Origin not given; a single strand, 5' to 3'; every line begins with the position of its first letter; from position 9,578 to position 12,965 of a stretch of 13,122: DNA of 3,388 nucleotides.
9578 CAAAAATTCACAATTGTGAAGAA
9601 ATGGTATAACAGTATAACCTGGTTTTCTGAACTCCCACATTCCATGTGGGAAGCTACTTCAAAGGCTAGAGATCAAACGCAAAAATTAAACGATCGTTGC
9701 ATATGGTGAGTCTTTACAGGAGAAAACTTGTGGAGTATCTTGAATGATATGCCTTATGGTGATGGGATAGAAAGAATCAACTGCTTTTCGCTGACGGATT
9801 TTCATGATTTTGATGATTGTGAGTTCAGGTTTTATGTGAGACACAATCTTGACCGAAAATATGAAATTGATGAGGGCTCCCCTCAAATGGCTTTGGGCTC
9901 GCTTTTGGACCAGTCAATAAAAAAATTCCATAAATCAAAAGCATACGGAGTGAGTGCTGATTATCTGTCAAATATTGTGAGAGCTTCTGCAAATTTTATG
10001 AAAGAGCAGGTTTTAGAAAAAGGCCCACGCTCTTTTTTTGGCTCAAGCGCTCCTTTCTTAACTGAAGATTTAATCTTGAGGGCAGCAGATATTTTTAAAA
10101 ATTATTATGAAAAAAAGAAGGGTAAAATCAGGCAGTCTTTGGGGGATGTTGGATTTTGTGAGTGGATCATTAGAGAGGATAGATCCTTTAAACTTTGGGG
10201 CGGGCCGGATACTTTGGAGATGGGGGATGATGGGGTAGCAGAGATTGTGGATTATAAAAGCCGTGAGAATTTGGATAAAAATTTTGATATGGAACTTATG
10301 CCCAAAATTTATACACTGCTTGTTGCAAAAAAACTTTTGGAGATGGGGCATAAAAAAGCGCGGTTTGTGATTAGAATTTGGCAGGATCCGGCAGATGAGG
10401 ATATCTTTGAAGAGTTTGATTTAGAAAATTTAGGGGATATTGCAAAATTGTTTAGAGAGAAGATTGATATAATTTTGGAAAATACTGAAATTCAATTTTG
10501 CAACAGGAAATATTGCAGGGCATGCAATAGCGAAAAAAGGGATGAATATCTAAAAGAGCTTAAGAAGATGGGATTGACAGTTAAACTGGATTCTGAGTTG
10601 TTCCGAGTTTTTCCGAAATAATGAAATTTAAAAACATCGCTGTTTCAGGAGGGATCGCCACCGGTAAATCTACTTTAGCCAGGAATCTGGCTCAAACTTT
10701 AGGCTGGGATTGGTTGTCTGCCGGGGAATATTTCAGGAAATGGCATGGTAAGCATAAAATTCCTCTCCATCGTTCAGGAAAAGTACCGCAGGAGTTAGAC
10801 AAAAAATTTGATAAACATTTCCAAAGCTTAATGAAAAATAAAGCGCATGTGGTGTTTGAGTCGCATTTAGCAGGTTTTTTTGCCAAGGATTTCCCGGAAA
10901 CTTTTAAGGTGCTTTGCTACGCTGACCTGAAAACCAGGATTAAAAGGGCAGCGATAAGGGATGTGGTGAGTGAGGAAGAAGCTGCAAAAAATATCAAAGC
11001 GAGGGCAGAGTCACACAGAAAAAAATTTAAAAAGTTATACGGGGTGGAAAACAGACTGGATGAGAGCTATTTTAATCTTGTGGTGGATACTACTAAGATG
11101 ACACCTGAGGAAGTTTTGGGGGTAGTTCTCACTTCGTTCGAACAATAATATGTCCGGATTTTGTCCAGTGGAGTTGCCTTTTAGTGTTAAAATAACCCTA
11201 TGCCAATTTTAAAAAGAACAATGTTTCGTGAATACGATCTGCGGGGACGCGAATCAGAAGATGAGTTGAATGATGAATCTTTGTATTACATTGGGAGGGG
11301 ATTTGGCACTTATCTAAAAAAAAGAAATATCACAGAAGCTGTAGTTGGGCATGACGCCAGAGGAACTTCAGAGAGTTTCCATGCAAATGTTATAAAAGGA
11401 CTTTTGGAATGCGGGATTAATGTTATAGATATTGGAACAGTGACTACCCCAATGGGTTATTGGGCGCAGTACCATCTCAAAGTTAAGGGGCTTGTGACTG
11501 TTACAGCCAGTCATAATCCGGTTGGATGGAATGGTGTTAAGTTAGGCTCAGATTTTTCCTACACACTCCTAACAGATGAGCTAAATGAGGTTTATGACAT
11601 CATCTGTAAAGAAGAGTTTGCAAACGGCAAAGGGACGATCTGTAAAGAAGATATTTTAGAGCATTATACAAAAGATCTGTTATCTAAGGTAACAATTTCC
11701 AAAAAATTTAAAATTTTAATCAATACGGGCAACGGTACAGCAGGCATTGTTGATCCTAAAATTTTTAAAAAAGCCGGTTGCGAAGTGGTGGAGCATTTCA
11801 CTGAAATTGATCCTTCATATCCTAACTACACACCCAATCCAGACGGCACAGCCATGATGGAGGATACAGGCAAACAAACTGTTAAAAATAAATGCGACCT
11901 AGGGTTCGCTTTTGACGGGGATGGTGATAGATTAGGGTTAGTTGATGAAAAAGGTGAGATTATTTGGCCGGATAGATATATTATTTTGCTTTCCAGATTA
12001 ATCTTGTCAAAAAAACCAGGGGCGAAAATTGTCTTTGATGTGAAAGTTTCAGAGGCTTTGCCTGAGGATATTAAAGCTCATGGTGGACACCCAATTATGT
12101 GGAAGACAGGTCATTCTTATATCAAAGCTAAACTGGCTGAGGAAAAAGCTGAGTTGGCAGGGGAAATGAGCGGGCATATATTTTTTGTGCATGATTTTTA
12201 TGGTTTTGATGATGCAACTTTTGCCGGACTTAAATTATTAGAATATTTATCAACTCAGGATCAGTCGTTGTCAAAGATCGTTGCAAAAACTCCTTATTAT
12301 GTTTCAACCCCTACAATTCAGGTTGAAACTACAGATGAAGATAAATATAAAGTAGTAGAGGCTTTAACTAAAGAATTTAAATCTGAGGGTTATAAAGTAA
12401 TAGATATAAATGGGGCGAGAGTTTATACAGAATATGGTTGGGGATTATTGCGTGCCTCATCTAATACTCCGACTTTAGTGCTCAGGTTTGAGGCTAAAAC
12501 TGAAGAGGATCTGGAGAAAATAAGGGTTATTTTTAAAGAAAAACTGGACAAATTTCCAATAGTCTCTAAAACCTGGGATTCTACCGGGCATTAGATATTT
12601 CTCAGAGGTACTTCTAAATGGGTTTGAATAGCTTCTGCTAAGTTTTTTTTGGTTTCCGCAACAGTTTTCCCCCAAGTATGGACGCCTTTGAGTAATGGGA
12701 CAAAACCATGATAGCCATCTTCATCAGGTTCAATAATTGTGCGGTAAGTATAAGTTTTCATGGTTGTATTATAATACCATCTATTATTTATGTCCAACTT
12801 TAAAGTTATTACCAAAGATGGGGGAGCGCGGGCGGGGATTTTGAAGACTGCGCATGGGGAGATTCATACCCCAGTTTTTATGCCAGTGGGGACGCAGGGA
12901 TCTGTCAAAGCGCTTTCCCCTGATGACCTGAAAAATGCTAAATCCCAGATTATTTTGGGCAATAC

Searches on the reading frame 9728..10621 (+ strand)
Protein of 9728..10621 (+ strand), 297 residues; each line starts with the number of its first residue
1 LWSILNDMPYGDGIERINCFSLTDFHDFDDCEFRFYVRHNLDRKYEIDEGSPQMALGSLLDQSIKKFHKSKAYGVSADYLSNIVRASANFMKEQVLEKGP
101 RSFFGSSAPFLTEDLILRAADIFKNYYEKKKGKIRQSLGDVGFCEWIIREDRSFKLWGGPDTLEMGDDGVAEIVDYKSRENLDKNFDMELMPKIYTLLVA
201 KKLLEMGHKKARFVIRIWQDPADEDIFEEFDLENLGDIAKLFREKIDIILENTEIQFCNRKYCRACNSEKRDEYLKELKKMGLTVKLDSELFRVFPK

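Call 12: search_protein_families(library=padloc, proteins=[window:9728-10621:+], max_evalue=0.1)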
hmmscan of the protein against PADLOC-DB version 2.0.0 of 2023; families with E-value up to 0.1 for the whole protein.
window:9728-10621:+ (297 aa): 0 families

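Call 16: search_protein_families(library=pfam, proteins=[window:9728-10621:+], max_evalue=0.1)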
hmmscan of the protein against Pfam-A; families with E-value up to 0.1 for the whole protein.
window:9728-10621:+ (297 aa): 1 family
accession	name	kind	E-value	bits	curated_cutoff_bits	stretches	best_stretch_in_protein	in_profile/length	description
PF12705.13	PDDEXK_1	-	2e-16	61.1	22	1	20-267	2-241/247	PD-(D/E)XK nuclease superfamily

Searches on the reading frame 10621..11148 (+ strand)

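Call 16: search_protein_families(library=pfam, proteins=[window:10621-11148:+], max_evalue=0.1)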
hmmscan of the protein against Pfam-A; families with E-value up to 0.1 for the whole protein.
window:10621-11148:+ (175 aa): 13 families
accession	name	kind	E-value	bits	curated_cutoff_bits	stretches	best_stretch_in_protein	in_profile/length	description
PF13189.12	Cytidylate_kin2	-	1.5e-16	61.5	28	2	60-159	79-176/176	Cytidylate kinase-like family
PF13238.12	AAA_18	-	4.6e-10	40.5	29.4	1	6-114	1-112/128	AAA domain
PF02224.24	Cytidylate_kin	-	1.9e-08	34.7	26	1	6-136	1-109/211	Cytidylate kinase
PF01121.26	CoaE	-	2.4e-07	31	27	2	6-34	3-30/180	Dephospho-CoA kinase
PF13671.12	AAA_33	-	2.6e-07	31.5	27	1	8-136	4-126/143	AAA domain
PF13207.12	AAA_17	-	3.7e-07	30.9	27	1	10-133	2-127/136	AAA domain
PF13521.12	AAA_28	-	6.2e-05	23.7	27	1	6-40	2-34/164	AAA domain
PF01712.25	dNK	-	0.00021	21.5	27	1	6-65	1-58/203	Deoxynucleoside kinase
PF01202.28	SKI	-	0.0093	16.5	22.1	0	14-43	3-32/159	Shikimate kinase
PF13191.12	AAA_16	-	0.03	15.3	32.6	0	5-30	26-51/167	AAA ATPase domain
PF00406.28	ADK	-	0.059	13.9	26.8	0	9-41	2-34/151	Adenylate kinase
PF00004.35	AAA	-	0.071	14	21.2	0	8-79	3-62/131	ATPase family associated with various cellular activities (AAA)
PF11101.13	DUF2884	-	0.083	13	30.6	0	18-150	93-219/228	Protein of unknown function (DUF2884)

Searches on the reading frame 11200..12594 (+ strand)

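Call 16: search_protein_families(library=pfam, proteins=[window:11200-12594:+], max_evalue=0.1)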
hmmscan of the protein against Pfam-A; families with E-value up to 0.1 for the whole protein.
window:11200-12594:+ (464 aa): 5 families
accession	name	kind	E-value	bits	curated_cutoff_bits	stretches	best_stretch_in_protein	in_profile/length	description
PF02878.22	PGM_PMM_I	-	3.3e-32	111.5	22.5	1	7-140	2-136/138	Phosphoglucomutase/phosphomannomutase, alpha/beta/alpha domain I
PF02880.22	PGM_PMM_III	-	1.4e-23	83.6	20.7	1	257-363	2-110/115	Phosphoglucomutase/phosphomannomutase, alpha/beta/alpha domain III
PF02879.22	PGM_PMM_II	-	1.3e-21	77.5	29.3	1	155-252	2-103/103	Phosphoglucomutase/phosphomannomutase, alpha/beta/alpha domain II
PF00408.26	PGM_PMM_IV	-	7.8e-10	39.1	23.1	1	373-445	2-65/68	Phosphoglucomutase/phosphomannomutase, C-terminal domain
PF09981.14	DUF2218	-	0.018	15.9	29.1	1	383-452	10-77/88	Uncharacterized protein conserved in bacteria (DUF2218)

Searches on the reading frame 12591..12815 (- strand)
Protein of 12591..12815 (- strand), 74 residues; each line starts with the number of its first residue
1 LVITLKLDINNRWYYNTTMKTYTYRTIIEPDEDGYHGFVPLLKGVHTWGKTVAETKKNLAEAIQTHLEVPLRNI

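Call 16: search_protein_families(library=pfam, proteins=[window:12591-12815:-], max_evalue=0.1)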
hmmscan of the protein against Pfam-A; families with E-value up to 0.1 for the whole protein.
window:12591-12815:- (74 aa): 2 families
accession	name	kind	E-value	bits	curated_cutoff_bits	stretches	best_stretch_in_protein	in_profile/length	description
PF21748.3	UPF0150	-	3.1e-08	33.9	27.3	1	14-72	2-58/64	UPF0150-like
PF15919.11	HicB_lk_antitox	-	4.1e-05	24.2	27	1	24-69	1-47/123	HicB_like antitoxin of bacterial toxin-antitoxin system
